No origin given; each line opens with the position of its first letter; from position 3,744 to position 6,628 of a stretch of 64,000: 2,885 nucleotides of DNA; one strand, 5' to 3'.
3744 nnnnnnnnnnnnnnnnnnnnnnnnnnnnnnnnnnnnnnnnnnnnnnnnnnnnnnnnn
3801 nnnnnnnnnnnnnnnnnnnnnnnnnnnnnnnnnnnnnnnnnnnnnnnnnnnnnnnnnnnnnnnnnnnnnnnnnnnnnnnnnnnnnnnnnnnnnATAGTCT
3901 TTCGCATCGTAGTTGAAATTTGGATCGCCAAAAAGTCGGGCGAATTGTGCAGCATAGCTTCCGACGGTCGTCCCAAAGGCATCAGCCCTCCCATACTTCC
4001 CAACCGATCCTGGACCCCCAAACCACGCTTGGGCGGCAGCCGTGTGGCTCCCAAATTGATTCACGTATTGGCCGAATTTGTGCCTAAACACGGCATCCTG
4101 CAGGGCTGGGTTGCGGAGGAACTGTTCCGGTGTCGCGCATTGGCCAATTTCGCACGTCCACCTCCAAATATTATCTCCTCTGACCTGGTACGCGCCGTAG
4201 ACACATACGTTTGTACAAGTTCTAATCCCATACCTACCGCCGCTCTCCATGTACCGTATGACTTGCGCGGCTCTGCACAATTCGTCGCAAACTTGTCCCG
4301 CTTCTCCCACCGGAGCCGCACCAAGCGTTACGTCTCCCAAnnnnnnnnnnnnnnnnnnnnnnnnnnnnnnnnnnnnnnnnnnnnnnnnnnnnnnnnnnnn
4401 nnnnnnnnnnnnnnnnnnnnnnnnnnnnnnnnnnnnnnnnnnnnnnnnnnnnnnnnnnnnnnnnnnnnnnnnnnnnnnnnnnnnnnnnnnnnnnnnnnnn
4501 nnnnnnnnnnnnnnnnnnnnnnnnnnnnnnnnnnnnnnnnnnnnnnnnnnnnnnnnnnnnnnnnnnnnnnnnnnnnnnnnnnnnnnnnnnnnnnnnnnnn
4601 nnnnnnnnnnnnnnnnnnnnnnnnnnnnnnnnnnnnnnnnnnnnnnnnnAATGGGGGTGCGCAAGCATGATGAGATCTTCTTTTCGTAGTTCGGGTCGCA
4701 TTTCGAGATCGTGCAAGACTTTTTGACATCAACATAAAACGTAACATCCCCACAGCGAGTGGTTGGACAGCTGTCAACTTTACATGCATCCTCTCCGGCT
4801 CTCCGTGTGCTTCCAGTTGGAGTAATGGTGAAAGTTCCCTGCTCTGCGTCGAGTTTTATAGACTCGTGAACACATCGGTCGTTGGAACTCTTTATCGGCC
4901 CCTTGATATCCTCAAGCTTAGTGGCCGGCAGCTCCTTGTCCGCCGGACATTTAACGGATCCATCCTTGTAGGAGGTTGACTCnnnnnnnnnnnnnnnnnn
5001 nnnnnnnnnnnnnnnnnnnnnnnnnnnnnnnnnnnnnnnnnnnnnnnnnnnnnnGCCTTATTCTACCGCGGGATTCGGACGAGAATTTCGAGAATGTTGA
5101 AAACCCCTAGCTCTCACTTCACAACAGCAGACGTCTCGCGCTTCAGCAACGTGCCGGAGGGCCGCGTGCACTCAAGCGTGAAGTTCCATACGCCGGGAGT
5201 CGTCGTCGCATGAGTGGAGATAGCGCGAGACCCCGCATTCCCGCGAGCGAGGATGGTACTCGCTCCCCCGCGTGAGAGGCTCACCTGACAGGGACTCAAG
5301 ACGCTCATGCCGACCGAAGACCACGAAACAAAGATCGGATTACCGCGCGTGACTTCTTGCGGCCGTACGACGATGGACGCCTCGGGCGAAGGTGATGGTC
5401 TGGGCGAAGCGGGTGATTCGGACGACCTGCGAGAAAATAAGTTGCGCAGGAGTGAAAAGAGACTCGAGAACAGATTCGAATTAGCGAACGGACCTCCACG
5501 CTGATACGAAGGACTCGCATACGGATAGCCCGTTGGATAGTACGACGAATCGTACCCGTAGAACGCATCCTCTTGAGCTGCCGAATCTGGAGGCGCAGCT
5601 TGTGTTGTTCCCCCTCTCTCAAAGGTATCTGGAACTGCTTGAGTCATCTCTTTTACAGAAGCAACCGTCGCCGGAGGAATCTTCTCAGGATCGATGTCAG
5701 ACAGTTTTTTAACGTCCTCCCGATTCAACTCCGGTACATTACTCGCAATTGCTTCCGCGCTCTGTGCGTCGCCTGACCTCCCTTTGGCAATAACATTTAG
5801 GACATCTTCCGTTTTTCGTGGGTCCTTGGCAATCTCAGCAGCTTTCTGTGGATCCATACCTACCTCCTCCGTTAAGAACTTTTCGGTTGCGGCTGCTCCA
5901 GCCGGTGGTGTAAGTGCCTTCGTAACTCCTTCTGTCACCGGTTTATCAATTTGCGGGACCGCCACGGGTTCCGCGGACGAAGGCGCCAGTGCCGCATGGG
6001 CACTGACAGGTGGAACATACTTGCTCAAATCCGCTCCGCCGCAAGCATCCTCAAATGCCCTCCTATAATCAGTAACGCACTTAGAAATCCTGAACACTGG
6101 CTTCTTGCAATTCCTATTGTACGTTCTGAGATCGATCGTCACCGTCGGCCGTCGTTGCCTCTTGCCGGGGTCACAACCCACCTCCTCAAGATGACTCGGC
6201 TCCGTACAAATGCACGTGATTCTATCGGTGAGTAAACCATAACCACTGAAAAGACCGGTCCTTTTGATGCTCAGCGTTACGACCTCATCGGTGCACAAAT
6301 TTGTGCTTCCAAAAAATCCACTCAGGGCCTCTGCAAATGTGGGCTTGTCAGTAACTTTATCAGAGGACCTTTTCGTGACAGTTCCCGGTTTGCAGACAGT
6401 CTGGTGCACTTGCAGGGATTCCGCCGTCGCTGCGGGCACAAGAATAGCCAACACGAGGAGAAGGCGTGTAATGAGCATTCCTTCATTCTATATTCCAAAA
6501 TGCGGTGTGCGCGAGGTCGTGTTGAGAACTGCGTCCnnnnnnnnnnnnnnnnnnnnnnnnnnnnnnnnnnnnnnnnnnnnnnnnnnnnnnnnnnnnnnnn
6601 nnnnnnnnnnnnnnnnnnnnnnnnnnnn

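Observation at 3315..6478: Tandem paralogous secreted proteins sharing a conserved ~90-aa C-terminal domain, one with a lysozyme/transglycosylase-like core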

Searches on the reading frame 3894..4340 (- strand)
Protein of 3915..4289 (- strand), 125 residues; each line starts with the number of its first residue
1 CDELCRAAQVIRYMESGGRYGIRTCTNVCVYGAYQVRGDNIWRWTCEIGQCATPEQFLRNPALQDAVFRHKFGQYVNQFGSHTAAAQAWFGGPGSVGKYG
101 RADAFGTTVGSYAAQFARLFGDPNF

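Call 22: search_solved_structures(query=A1, max_evalue=10, show_alignments=3)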
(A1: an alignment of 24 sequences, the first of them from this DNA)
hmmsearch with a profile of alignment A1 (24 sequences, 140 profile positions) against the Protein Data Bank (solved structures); distinct sequences matched with E-value up to 10: 8.
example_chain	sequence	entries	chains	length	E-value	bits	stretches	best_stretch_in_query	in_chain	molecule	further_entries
2fbd_A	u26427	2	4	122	0.082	16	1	18-62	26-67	Lysozyme 1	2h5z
6yrk_B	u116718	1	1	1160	0.15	15.2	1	53-82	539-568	Adhesin P1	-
6s3u_A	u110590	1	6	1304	0.17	14.9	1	53-82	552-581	Adhesin P1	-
6rut_B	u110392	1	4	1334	0.18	14.9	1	53-82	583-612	Adhesin P1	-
3wyh_A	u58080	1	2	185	0.18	14.8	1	81-132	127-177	Lysozyme g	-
8pbx_B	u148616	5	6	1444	0.2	14.7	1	53-82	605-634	Adhesin P1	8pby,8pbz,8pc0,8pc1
3cb7_A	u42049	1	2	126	0.43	13.7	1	13-50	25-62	Lys-rich lysozyme 2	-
9l5r_b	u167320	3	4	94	0.68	13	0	65-88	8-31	Sm protein F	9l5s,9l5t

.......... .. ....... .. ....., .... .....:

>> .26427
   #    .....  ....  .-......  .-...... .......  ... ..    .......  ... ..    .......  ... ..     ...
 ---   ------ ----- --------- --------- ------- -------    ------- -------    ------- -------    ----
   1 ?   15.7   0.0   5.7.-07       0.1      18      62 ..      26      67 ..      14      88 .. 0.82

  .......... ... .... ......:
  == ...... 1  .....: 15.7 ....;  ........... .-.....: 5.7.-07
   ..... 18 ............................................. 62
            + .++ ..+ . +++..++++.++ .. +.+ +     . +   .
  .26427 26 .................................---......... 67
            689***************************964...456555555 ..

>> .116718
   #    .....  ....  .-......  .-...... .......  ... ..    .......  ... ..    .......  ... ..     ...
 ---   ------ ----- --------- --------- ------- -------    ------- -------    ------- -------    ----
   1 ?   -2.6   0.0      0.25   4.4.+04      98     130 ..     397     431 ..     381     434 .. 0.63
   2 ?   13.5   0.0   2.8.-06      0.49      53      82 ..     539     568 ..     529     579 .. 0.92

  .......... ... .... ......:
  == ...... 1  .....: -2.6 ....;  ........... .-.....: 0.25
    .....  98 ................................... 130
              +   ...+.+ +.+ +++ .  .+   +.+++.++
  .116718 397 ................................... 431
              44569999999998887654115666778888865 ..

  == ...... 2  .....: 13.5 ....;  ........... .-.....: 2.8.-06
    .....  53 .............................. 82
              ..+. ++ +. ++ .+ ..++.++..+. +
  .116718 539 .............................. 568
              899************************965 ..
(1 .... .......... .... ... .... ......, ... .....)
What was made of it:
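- On GH23 / SLT-type lytic transglycosylase (lysozyme-like superfamily): HMMER aligns them to the ES...YGIFQ segment of an insect lysozyme, which from general knowledge holds the catalytic Glu, at a marginal E of 0.08 (call 22).
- Direct sequence matches to solved lysozymes are marginal (E 0.08-0.4, call 22).
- Tried and rejected: A profile of the core against PDB sequences gave only marginal lysozyme hits, plus a spurious Mycoplasma adhesin P1 hit (call 22).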

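Call 28: search_protein_families(library=pfam, alignment_id=A1, max_evalue=10)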
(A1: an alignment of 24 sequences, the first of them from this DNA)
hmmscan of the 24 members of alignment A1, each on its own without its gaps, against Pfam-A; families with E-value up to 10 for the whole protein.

A. member 1, seq(149 aa): 0 families

B. families by the number of members that match (of 24 scanned): 3 families
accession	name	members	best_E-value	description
PF18896.5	SLT_3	1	0.015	Lysozyme like domain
PF01464.25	SLT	1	0.078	Transglycosylase SLT domain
PF03946.19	Ribosomal_L11_N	1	0.21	Ribosomal protein L11, N-terminal domain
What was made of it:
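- On GH23 / SLT-type lytic transglycosylase (lysozyme-like superfamily): Among 24 family members, one scores E 0.015 against SLT_3 and one E 0.078 against SLT (call 28).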

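Call 29: predict_structure(alignment_id=A1)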
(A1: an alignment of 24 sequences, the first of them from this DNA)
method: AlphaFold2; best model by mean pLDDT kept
length: 149 residues; sequences in the alignment: 24
mean_pLDDT: 92.0   pTM: 0.82
mean pLDDT of the five models: 92.0, 91.2, 90.9, 90.7, 89.8
residues with pLDDT >= 90: 122; 70-90: 11; 50-70: 16; < 50: 0
segments of 3 or more residues with pLDDT < 50: none
pLDDT, mean of each block of 10 residues (from residue 1): 64 73 98 97 96 98 98 98 98 98 98 95 95 96 76
secondary structure, 60 per line:
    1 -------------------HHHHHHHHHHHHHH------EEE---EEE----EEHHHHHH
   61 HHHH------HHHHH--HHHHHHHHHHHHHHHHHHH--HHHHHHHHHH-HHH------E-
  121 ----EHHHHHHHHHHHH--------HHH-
elements in order: H20-33 E40-42 E46-48 H55-64 H71-75 H78-96 H99-108 H126-137
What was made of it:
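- On GH23 / SLT-type lytic transglycosylase (lysozyme-like superfamily): The AF2 model has pLDDT 92 (call 29).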

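Call 61: search_dna_similar(query=window:3915-4289:-, collection=phages, mode=protein, max_rows=25, max_evalue=0.001)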
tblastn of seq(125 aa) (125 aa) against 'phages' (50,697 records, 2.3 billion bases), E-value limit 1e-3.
Records with a match: 33; places in all: 33; records where one place covers at least 80% of the query: 25.
Best place of each record, by identity: <60% 33.
By first word of the organism name: Streptomyces 29; Rhizobium 2; Sinorhizobium 2.
By host as written in the record: Streptomyces griseus ATCC 10137 10; Streptomyces scabiei RL-34 7; Streptomyces lividans JI 1326 4; Streptomyces viridochromogenes DSM40736 4; Sinorhizobium sp. LM21 2; Streptomyces lividans HXY6 2; Rhizobium phaseoli Y3_1 1; Rhizobium phaseoli Y3_56 1; and 2 more.
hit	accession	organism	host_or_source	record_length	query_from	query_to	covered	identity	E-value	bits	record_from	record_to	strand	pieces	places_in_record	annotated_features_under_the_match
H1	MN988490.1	Rhizobium phage RHph_Y3_1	Rhizobium phaseoli Y3_1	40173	8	116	87%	49.6%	7e-15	75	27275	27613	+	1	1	tail tape measure protein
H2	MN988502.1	Rhizobium phage RHph_Y3_56_1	Rhizobium phaseoli Y3_56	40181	8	116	87%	49.6%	7e-15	75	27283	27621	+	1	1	tail tape measure protein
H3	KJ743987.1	Sinorhizobium phage phiLM21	Sinorhizobium sp. LM21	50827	8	116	87%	46.5%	4e-14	72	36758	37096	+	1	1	tail tape measure protein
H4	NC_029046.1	Sinorhizobium phage phiLM21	Sinorhizobium sp. LM21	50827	8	116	87%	46.5%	4e-14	72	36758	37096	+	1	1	tail length tape measure protein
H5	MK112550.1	Streptomyces phage Olicious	Streptomyces griseus ATCC 10137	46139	11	125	92%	35.9%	2e-9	59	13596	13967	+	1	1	12: minor tail protein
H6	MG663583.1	Streptomyces phage Percastrophe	Streptomyces griseus ATCC 10137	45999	11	115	84%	37.8%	7e-10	61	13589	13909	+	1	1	minor tail protein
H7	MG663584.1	Streptomyces phage Romero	Streptomyces griseus ATCC 10137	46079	11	115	84%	37.8%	7e-10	61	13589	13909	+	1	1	minor tail protein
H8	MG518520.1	Streptomyces phage Immanuel3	Streptomyces griseus ATCC 10137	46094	11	115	84%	37.8%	7e-10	61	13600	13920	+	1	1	minor tail protein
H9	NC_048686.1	Streptomyces phage Immanuel3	Streptomyces griseus ATCC 10137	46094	11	115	84%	37.8%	7e-10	61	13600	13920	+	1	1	glycosylase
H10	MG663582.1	Streptomyces phage HaugeAnator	Streptomyces griseus ATCC 10137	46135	11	115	84%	37.8%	7e-10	61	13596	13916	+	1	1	minor tail protein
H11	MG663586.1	Streptomyces phage ZooBear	Streptomyces griseus ATCC 10137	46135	11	115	84%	37.8%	7e-10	61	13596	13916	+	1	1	minor tail protein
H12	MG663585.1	Streptomyces phage ToriToki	Streptomyces griseus ATCC 10137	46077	11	115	84%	37.8%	7e-10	61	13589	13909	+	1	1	minor tail protein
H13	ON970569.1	Streptomyces phage JPandJE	Streptomyces griseus ATCC 10137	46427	11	115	84%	37.8%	1e-9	60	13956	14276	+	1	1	13: minor tail protein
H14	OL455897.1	Streptomyces phage Treat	Streptomyces griseus ATCC 10137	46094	11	112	82%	38.0%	2e-9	59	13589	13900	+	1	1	12: minor tail protein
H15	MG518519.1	Streptomyces phage Manuel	Streptomyces lividans JI 1326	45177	11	112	82%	38.0%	4e-9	58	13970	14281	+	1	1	minor tail protein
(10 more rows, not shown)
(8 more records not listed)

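Call 91: fold_search(model_id=the predicted structure, library=viral)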
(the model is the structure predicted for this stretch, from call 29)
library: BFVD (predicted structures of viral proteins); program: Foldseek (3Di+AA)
matches with E <= 10: 381; with E <= 0.001: 19
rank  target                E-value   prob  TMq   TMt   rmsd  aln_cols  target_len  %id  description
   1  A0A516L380            9.9e-11  1.00  0.75  0.61   5.4       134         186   40  (no name in the UniProt tables at hand)
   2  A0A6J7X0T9            1.7e-09  1.00  0.74  0.51   6.6       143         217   34  Uncharacterized protein [uncultured Caudovirales phage]
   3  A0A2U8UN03            5.8e-08  1.00  0.67  0.25   6.1       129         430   28  Minor tail protein [Streptomyces phage FlowerPower]
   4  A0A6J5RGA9            1.7e-07  1.00  0.74  0.46   8.8       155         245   24  Uncharacterized protein [uncultured Caudovirales phage]
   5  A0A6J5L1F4            1.9e-07  1.00  0.72  0.23   6.0       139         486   25  Uncharacterized protein [uncultured Caudovirales phage]
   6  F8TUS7                1.1e-05  1.00  0.68  0.17   7.5       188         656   23  (no name in the UniProt tables at hand)
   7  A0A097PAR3            5.1e-05  1.00  0.65  0.15   9.5       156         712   21  Lysozyme-like domain vision structural protein [Delftia phage RG-2014]
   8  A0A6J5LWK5            1.6e-04  1.00  0.62  0.42   6.8       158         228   22  Uncharacterized protein [uncultured Caudovirales phage]
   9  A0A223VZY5            1.8e-04  1.00  0.62  0.13  12.7       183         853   19  Baseplate hub + tail lysozyme [Agrobacterium phage Atu_ph04]
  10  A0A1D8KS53            2.1e-04  1.00  0.64  0.11   6.9       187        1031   16  Uncharacterized protein [Synechococcus phage S-WAM1]
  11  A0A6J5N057            2.6e-04  1.00  0.59  0.11   8.2       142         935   17  LT_GEWL domain containing protein [uncultured Caudovirales phage]
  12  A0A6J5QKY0            3.7e-04  1.00  0.57  0.59   4.6       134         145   19  Transglycosylase SLT domain-containing protein [uncultured Caudovirales phage]
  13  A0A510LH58            4.6e-04  1.00  0.59  0.14   7.0       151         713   16  (no name in the UniProt tables at hand)
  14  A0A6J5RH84            4.9e-04  1.00  0.58  0.42   4.5       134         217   22  Uncharacterized protein [uncultured Caudovirales phage]
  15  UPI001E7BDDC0         5.1e-04  1.00  0.64  0.19   9.2       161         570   18  (no name look-up for this kind of identifier)
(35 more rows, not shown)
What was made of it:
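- On GH23 / SLT-type lytic transglycosylase (lysozyme-like superfamily): Foldseek against BFVD finds SLT and LT_GEWL phage proteins (call 91).
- Foldseek finds phage SLT, LT_GEWL and minor-tail proteins (call 91).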

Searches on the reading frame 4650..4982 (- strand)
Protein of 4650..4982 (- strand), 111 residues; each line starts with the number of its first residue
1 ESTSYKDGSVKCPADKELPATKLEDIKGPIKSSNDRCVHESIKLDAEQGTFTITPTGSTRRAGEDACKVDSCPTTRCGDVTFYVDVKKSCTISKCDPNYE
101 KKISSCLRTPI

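Call 94: search_solved_structures(query=A9, max_evalue=10)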
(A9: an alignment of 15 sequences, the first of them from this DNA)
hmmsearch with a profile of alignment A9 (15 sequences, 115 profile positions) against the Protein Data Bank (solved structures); distinct sequences matched with E-value up to 10: 0.

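Call 95: search_protein_families(library=pfam, alignment_id=A9, max_evalue=1)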
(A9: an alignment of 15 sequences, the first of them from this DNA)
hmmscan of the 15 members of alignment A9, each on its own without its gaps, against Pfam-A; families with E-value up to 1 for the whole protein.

A. member 1, seq(111 aa): 0 families

B. families by the number of members that match (of 15 scanned): 3 families
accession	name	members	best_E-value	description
PF23705.1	RxLR_effector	1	0.014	RxLR effector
PF00355.32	Rieske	1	0.027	Rieske [2Fe-2S] domain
PF02812.23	ELFV_dehydrog_N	1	0.085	Glu/Leu/Phe/Val dehydrogenase, dimerisation domain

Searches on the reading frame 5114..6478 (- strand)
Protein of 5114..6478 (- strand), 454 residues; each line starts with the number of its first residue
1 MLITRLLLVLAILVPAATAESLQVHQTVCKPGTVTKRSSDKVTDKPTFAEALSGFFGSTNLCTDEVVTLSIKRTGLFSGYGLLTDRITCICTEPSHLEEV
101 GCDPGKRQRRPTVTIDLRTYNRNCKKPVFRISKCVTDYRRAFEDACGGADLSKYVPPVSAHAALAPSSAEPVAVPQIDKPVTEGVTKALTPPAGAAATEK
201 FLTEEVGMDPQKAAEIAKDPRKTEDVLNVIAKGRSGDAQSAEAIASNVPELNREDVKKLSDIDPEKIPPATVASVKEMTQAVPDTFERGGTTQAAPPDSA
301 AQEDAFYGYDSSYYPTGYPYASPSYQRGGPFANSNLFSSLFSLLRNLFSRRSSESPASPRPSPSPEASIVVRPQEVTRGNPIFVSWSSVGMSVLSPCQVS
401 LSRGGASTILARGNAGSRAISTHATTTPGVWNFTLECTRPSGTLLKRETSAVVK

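Call 4: search_protein_families(library=pfam, proteins=[window:5114-6478:-], max_evalue=1)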
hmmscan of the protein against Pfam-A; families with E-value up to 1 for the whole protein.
window:5114-6478:- (454 aa): 0 families

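Call 5: search_protein_families(library=ncbifam, proteins=[window:5114-6478:-], max_evalue=1)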
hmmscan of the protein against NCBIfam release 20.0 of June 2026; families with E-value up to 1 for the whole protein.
window:5114-6478:- (454 aa): 0 families

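Call 8: search_solved_structures(query=window:5114-6478:-, max_evalue=10)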
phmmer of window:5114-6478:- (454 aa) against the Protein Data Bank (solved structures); distinct sequences matched with E-value up to 10: 1.
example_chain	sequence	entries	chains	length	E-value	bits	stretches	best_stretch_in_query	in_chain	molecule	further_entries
2wwb_C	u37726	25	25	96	1.8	10.6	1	385-436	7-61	PROTEIN TRANSPORT PROTEIN SEC61 SUBUNIT BETA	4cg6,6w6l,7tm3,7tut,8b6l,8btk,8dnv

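Call 14: find_homologous_proteins(query=window:5114-6478:-)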
Query window:5114-6478:- (454 aa): 2 proteins with E <= 0.001 among 8000 candidates.
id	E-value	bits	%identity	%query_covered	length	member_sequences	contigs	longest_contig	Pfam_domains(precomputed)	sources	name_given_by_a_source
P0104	9.6e-24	102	33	29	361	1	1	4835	-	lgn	-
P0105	1.5e-14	72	49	19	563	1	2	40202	-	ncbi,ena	-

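Call 27: search_protein_families(library=phrogs, proteins=[window:5114-6478:-], max_evalue=0.01)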
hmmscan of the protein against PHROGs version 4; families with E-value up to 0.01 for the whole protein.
window:5114-6478:- (454 aa): 0 families

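Call 32: find_encoding_contigs(protein=P0105, flank=8000, max_places=3)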
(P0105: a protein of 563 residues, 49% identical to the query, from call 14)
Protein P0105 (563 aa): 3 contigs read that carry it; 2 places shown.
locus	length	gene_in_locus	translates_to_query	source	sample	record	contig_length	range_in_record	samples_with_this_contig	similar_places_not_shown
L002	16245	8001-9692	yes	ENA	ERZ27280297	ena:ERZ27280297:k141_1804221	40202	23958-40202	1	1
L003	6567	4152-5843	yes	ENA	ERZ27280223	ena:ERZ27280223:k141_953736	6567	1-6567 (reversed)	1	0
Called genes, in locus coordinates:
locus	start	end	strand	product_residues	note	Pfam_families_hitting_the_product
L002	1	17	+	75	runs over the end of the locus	PF00137:ATP-synt_C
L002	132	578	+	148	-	PF00430:ATP-synt_B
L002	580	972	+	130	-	PF00213:OSCP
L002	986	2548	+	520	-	PF00006:ATP-synt_ab, PF00306:ATP-synt_ab_C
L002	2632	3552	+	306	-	PF00231:ATP-synt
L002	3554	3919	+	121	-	-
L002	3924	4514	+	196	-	PF01725:Ham1p_like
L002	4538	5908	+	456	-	PF02874:ATP-synt_ab_N, PF00006:ATP-synt_ab, PF22919:ATP-synt_VA_C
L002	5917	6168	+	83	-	PF02823:ATP-synt_DE_N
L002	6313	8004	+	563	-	-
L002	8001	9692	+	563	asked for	-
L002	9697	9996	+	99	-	PF08209:Sgf11 (weak), PF12647:RNHCP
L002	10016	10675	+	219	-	-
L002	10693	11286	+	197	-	PF02525:Flavodoxin_2, PF03358:FMN_red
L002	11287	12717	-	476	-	PF02366:PMT, PF13231:PMT_2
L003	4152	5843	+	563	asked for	-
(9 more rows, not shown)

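Call 50: find_encoding_contigs(protein=P0104, flank=5000, max_places=2)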
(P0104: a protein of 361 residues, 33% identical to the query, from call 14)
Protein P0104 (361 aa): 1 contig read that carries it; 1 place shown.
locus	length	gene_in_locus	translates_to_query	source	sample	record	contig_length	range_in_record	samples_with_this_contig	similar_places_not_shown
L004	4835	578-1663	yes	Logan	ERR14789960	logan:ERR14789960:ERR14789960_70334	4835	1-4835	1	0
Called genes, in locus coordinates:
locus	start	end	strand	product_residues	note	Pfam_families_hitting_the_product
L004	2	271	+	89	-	?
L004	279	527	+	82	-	PF02823:ATP-synt_DE_N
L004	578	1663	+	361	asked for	-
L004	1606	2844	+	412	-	PF01464:SLT (weak)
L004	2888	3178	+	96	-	PF08209:Sgf11 (faint), PF12647:RNHCP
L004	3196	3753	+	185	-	-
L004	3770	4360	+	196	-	PF02525:Flavodoxin_2, PF03358:FMN_red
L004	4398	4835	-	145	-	?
